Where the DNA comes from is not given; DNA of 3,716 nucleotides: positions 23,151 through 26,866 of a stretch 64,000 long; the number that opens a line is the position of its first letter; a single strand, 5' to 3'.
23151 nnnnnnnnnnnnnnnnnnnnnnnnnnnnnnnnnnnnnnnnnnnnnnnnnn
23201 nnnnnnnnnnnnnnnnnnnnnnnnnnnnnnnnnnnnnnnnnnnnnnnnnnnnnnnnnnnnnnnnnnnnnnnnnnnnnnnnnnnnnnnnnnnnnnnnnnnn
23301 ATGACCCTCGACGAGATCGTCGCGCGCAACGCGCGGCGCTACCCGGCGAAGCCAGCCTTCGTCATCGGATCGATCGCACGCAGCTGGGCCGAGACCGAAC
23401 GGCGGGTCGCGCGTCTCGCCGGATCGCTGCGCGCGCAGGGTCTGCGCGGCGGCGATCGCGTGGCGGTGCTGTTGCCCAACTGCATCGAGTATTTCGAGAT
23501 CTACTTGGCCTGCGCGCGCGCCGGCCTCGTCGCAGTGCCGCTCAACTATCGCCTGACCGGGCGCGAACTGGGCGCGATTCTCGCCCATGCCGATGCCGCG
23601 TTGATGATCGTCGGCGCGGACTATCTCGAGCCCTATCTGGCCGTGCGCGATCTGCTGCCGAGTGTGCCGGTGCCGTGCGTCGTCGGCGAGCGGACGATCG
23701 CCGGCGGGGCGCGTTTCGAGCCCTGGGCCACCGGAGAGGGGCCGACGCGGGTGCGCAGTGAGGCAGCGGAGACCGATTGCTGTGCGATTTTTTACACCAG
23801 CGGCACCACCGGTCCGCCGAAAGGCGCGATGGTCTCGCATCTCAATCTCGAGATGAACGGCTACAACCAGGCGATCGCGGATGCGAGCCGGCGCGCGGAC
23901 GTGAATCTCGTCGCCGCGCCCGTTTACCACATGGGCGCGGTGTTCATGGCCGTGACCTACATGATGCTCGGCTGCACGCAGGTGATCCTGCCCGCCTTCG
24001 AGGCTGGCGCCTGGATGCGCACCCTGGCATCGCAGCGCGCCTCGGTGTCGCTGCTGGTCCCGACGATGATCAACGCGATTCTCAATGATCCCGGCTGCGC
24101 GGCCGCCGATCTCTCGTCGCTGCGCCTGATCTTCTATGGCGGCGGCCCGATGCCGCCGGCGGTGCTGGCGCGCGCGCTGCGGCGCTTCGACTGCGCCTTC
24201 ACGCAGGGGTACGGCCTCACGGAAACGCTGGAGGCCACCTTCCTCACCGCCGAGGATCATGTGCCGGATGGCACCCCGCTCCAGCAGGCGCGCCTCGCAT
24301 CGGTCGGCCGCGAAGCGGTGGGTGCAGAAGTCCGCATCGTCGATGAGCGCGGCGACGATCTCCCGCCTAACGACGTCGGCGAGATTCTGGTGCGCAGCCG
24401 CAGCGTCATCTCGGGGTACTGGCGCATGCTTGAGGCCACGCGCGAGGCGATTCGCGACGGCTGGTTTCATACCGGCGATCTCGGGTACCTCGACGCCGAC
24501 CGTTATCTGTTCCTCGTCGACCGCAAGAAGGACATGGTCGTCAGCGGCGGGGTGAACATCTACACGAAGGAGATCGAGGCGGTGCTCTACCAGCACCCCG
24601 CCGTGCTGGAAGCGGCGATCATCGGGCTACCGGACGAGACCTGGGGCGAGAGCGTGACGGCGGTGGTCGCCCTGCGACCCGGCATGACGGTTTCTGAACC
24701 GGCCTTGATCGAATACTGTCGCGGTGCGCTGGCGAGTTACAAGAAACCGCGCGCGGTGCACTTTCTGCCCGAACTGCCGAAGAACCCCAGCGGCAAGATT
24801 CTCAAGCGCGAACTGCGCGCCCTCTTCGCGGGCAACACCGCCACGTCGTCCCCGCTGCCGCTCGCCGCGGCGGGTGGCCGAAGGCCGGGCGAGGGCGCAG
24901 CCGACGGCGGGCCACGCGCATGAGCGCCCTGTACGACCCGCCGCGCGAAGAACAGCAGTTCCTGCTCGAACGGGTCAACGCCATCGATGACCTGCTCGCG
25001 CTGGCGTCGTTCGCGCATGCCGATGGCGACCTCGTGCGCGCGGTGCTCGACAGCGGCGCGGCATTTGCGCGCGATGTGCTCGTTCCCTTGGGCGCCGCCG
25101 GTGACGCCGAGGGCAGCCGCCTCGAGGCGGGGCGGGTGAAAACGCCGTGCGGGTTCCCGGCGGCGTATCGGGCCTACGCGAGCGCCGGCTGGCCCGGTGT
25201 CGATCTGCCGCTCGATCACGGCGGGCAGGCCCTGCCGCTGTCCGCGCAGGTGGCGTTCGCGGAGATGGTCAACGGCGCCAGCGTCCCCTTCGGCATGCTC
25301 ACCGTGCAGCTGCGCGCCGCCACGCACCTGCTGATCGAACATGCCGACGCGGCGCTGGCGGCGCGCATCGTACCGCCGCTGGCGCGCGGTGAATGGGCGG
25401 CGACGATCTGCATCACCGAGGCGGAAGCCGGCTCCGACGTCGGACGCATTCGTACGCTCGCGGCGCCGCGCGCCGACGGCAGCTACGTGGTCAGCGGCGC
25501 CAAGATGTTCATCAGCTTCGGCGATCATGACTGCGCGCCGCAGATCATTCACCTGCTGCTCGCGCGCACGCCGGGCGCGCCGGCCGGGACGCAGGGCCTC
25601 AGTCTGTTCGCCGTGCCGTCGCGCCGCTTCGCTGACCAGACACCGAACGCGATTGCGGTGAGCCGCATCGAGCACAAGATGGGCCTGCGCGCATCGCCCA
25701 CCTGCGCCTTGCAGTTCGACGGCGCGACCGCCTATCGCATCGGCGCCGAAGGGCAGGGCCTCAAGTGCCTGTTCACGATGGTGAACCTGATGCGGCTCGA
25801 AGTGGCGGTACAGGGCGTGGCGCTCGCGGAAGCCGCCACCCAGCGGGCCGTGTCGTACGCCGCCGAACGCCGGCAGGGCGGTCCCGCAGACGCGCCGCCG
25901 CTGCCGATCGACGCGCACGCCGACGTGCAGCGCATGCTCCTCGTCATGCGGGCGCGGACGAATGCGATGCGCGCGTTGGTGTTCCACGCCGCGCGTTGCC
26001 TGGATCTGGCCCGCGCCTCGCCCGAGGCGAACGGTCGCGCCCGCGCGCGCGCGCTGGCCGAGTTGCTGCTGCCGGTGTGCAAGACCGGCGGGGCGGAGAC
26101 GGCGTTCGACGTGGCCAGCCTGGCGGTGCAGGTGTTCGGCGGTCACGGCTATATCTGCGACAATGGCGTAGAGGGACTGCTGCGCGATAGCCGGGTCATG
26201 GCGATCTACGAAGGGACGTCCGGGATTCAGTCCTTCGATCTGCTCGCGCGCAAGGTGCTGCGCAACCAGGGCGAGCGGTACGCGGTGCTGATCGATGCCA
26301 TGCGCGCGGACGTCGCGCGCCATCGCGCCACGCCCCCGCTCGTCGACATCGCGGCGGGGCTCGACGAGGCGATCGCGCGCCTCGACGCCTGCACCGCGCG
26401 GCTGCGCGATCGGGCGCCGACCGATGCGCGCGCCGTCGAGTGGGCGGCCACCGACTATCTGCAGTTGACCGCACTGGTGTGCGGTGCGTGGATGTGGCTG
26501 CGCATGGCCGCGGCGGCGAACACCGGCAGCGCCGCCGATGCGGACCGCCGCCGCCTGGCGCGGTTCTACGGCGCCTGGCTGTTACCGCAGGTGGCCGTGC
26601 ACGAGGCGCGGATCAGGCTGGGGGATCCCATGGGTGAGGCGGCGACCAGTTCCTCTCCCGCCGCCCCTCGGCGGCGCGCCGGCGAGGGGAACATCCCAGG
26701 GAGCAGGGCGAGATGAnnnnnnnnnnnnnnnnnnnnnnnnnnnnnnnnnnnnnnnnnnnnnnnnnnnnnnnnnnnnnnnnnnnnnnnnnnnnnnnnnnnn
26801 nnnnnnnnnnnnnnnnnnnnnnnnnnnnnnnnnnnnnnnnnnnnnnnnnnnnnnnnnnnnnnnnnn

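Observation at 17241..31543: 14-kb operon coupling hydantoinase A/B to a non-MCM split acyl-CoA mutase and a full CoA-activation/beta-oxidation set: candidate novel catabolic route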

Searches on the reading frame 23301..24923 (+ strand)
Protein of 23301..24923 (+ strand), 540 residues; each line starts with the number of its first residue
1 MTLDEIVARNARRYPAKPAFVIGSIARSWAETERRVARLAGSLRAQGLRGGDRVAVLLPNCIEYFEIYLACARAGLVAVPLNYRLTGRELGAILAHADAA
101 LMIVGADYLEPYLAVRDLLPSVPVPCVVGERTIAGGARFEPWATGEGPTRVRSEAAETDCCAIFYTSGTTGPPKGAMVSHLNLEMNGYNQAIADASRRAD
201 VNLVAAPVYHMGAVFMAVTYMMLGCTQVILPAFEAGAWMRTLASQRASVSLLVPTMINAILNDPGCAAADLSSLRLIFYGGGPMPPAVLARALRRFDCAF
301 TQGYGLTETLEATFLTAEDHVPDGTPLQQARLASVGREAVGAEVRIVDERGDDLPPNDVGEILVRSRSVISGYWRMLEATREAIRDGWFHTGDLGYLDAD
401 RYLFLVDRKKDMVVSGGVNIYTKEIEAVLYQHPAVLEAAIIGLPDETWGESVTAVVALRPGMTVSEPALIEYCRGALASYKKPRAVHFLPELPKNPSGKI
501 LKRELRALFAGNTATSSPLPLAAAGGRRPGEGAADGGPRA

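Call 5: search_protein_families(library=pfam, proteins=[window:23301-24923:+])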
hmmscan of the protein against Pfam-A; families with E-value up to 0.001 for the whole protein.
window:23301-24923:+ (540 aa): 2 families
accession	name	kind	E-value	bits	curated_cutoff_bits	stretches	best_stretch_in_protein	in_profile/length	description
PF00501.34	AMP-binding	-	4.5e-86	289.5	29.9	1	8-374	2-384/384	AMP-binding enzyme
PF13193.12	AMP-binding_C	-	3.5e-21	76.3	24.5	1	424-499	1-76/76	AMP-binding enzyme C-terminal domain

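Call 6: search_protein_families(library=ncbifam, proteins=[window:23301-24923:+])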
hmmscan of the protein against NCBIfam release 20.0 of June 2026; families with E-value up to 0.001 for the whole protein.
window:23301-24923:+ (540 aa): 107 families (the best 25 are shown)
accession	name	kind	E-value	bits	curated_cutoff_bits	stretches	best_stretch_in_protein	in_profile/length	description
NF004837.0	PRK06187.1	subfamily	7.9e-151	502.9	476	1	1-512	8-525/531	long-chain-fatty-acid--CoA ligase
NF006182.0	PRK08316.1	subfamily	9.8e-133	443.4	663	1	2-512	12-520/523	fatty acyl-CoA synthetase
NF005676.0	PRK07470.1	equivalog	1.5e-110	370.3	774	1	1-509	20-529/544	acyl-CoA synthetase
NF004797.0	PRK06145.1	equivalog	3.3e-105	352.3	850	1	2-511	3-497/499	acyl-CoA synthetase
NF006181.0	PRK08314.1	subfamily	1.5e-98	330.5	705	2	152-506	198-551/563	long-chain-fatty-acid--CoA ligase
NF004808.0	PRK06155.1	equivalog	9.9e-98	327.7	722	1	2-508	22-521/542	ATP-dependent acyl-CoA ligase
NF005702.0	PRK07514.1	subfamily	9e-97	324.5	558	1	25-511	28-502/506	malonyl-CoA synthase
NF009233.0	PRK12583.1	subfamily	9.6e-97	324.6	832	2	155-508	198-549/558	fatty acid CoA ligase family protein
NF005801.1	PRK07656.1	equivalog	2.1e-96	323.6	657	1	2-506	2-500/500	FadD3 family acyl-CoA ligase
NF005857.1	PRK07786.1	exception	9.9e-96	321.2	733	1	8-509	16-512/513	fatty-acid--CoA ligase FadD5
NF005307.0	PRK06839.1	equivalog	1.2e-95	321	748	1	10-506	11-490/496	o-succinylbenzoate--CoA ligase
NF006020.0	PRK08162.1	subfamily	5.1e-92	309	677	1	6-509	24-538/545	acyl-CoA synthetase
NF002966.0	PRK03640.1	equivalog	1.1e-91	307.9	556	1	7-508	8-479/483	o-succinylbenzoate--CoA ligase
NF006572.0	PRK09088.1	equivalog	3.3e-90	303.1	696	1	7-510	7-488/491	acyl-CoA synthetase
NF052269.1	Staph_lig_FadD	equivalog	3.4e-89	299.5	650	1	16-509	15-493/499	long-chain-fatty-acid--CoA ligase FadD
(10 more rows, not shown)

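Call 47: search_solved_structures(query=window:23301-24923:+, max_evalue=1e-40)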
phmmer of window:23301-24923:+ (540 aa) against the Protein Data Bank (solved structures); distinct sequences matched with E-value up to 1e-40: 70 (the best 60 are shown).
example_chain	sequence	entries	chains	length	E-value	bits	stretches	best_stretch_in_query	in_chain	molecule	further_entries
8weu_A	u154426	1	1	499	1.3e-93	317.9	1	8-509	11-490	Fatty-acyl-CoA synthase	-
8wev_A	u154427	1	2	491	1.6e-93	317.5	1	8-509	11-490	Feruloyl-CoA Synthetase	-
8r2q_A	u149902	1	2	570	5e-88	299.4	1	8-510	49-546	Probable fatty-acid-CoA ligase FadD5 (Fatty-acid-CoA synthetase) (Fatty-acid-CoA synthase)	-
3r44_A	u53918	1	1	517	2.6e-80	274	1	25-510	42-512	fatty acyl CoA synthetase FADD13 (FATTY-ACYL-CoA SYNTHETASE)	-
3ivr_A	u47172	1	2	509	6.7e-75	256.1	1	2-503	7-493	Putative long-chain-fatty-acid CoA ligase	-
4fuq_A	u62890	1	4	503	2.3e-70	241.1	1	28-509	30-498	Malonyl CoA synthetase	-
8r2r_A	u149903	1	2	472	1.2e-69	238.8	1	8-434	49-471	Probable fatty-acid-CoA ligase FadD5 (Fatty-acid-CoA synthetase) (Fatty-acid-CoA synthase)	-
4fut_A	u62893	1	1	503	1.8e-69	238.2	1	28-509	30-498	Malonyl CoA synthetase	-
4gxr_A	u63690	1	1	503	2.9e-68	234.2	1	28-509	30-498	Malonyl CoA synthetase, Benzoate-CoA ligase Chimeric protein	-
4gxq_A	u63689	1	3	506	2.3e-66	228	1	28-509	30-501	Malonyl CoA synthetase, Benzoate-CoA ligase Chimeric protein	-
8ivi_A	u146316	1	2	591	3.5e-65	224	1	13-509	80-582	Medium/long-chain-fatty-acid--CoA ligase FadD8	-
3a9u_A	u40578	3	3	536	7.3e-65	223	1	4-511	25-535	4-coumarate--CoA ligase | 4-coumarate:CoA ligase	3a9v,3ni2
8pyy_A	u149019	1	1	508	2.7e-64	221.1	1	26-507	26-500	Fatty-acyl-CoA synthase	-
8pyx_A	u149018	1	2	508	1.6e-63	218.6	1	26-507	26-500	Fatty-acyl-CoA synthase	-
8ppp_A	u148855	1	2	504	1.9e-63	218.3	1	26-507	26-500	Fatty-acyl-CoA synthase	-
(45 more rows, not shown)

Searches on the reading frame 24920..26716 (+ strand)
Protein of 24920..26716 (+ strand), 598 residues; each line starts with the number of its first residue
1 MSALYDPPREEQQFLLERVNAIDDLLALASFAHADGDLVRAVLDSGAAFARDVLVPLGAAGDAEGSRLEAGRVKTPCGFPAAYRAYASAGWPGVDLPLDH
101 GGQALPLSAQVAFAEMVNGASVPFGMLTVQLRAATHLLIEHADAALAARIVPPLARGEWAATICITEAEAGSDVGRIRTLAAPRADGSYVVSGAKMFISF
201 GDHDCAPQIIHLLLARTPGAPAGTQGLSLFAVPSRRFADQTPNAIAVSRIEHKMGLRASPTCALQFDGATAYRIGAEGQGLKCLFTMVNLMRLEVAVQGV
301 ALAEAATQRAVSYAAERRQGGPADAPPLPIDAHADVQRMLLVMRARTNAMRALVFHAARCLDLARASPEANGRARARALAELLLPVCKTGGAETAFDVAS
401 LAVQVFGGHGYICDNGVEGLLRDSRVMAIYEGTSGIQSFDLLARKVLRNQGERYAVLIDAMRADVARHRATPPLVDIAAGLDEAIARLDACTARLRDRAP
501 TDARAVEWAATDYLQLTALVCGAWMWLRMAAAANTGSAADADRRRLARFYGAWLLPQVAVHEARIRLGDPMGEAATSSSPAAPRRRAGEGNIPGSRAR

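Call 5: search_protein_families(library=pfam, proteins=[window:24920-26716:+])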
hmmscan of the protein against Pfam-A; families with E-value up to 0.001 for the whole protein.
window:24920-26716:+ (598 aa): 6 families
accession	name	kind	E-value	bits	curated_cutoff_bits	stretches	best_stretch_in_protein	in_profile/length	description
PF00441.29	Acyl-CoA_dh_1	-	1.3e-24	87.5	22.4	1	278-438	1-142/150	Acyl-CoA dehydrogenase, C-terminal domain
PF12806.12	Acyl-CoA_dh_C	-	2.7e-20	73.2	30.3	1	458-569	2-117/124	Acetyl-CoA dehydrogenase C-terminal like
PF02770.24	Acyl-CoA_dh_M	-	3.3e-15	56.5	33.3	1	163-268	2-96/97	Acyl-CoA dehydrogenase, middle domain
PF22924.1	ACOX_C_alpha1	-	5.8e-08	33.1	27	1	286-434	3-157/169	Acyl-CoA oxidase, C-alpha1 domain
PF02771.21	Acyl-CoA_dh_N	-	6.2e-08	33.5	22.9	1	44-158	9-113/113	Acyl-CoA dehydrogenase, N-terminal domain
PF08028.16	Acyl-CoA_dh_2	-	7.5e-07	29.9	22.7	1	296-434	4-133/134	Acyl-CoA dehydrogenase, C-terminal domain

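Call 6: search_protein_families(library=ncbifam, proteins=[window:24920-26716:+])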
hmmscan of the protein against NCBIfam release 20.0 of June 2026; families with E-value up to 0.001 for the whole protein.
window:24920-26716:+ (598 aa): 12 families
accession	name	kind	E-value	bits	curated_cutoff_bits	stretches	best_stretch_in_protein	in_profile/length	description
NF042972.1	AcrlCoAredClosAcrC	equivalog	6.3e-42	143.6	640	1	82-447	41-377/378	acryloyl-CoA reductase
NF042439.1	SulpropCoADesulf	equivalog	1.6e-31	109.4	600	1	86-448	33-372/379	3-sulfinopropanoyl-CoA desulfinase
NF043006.1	CyhCrbnylCoADH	equivalog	3.4e-31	108.6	650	1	134-448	93-377/380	cyclohexane-1-carbonyl-CoA dehydrogenase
NF058590.1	AcCoDHFadEBacil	equivalog_domain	2.8e-30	105.4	600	1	93-439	69-404/586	acyl-CoA dehydrogenase FadE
NF045552.1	GlutCoADH_Des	equivalog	1.7e-29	103.2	470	1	84-436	44-370/387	glutaryl-CoA dehydrogenase Acd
NF008594.0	PRK11561.1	equivalog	1.8e-27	95.9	545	1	162-462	181-454/540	isovaleryl-CoA dehydrogenase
NF008997.0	PRK12341.1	equivalog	2.2e-26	92.8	537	1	84-438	44-369/382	acyl-CoA dehydrogenase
NF045652.1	ProlPCPDhRedW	equivalog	6.3e-24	84.5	650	1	76-440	30-368/376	L-prolyl-[peptidyl-carrier protein] dehydrogenase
NF053553.1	prodigi_MBC_PigA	equivalog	4.5e-19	68.8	500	1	85-446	44-379/381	prodigiosin MBC biosynthesis dehydrogenase PigA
NF002885.1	PRK03354.1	equivalog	1.6e-16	60.4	540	1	87-447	47-374/378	crotonobetainyl-CoA dehydrogenase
TIGR03207.1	cyc_hxne_CoA_dh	equivalog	1.6e-15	56.8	575.35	1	85-437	40-363/372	cyclohexanecarboxyl-CoA dehydrogenase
NF052270.1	Staph_DH_FadE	equivalog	5.8e-08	31.9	600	1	147-439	126-387/400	acyl-CoA dehydrogenase FadE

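Call 49: search_solved_structures(query=window:24920-26716:+, max_evalue=1e-20)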
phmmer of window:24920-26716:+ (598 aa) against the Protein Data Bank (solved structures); distinct sequences matched with E-value up to 1e-20: 42.
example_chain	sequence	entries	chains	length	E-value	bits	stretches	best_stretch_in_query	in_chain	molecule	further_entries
8pns_A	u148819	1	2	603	3.8e-118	399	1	29-567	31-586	Acyl-CoA dehydrogenase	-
8pu5_B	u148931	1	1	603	3.2e-117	396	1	29-567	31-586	Probable acyl-CoA dehydrogenase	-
8png_B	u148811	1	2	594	4.9e-114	385.5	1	5-569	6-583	Probable acyl-CoA dehydrogenase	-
8r1e_B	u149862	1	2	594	1.7e-112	380.3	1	5-569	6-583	Probable acyl-CoA dehydrogenase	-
6ijc_A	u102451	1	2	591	1.4e-97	331.2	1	5-570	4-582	Acyl-CoA dehydrogenase family protein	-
6kpt_A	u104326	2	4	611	3.9e-62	214.1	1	10-533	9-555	Acyl-CoA dehydrogenase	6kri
6lq6_A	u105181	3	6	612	3.1e-61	211.2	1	10-533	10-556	Acyl-CoA dehydrogenase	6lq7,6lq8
6ksa_A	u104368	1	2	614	3.1e-61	211.2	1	10-533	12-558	Acyl-CoA dehydrogenase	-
6ks9_A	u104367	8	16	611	3.3e-61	211.1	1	10-533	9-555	Acyl-CoA dehydrogenase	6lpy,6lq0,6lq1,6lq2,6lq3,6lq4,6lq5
6ksb_A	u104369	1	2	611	8.9e-61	209.6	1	10-533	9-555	Acyl-CoA dehydrogenase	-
6kse_A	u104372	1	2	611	8.5e-56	193.2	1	10-462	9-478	Acyl-CoA dehydrogenase FadE5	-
4u83_A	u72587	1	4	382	1.2e-35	126.6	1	77-439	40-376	Acyl-CoA dehydrogenase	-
5lnx_A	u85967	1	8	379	1.5e-35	126.4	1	87-439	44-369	Acyl-CoA dehydrogenase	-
4n5f_A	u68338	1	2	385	1.1e-33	120.1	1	85-439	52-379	Putative acyl-CoA dehydrogenase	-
6sd8_X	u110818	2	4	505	9.7e-32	113.8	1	56-445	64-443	Probable acyl-CoA dehydrogenase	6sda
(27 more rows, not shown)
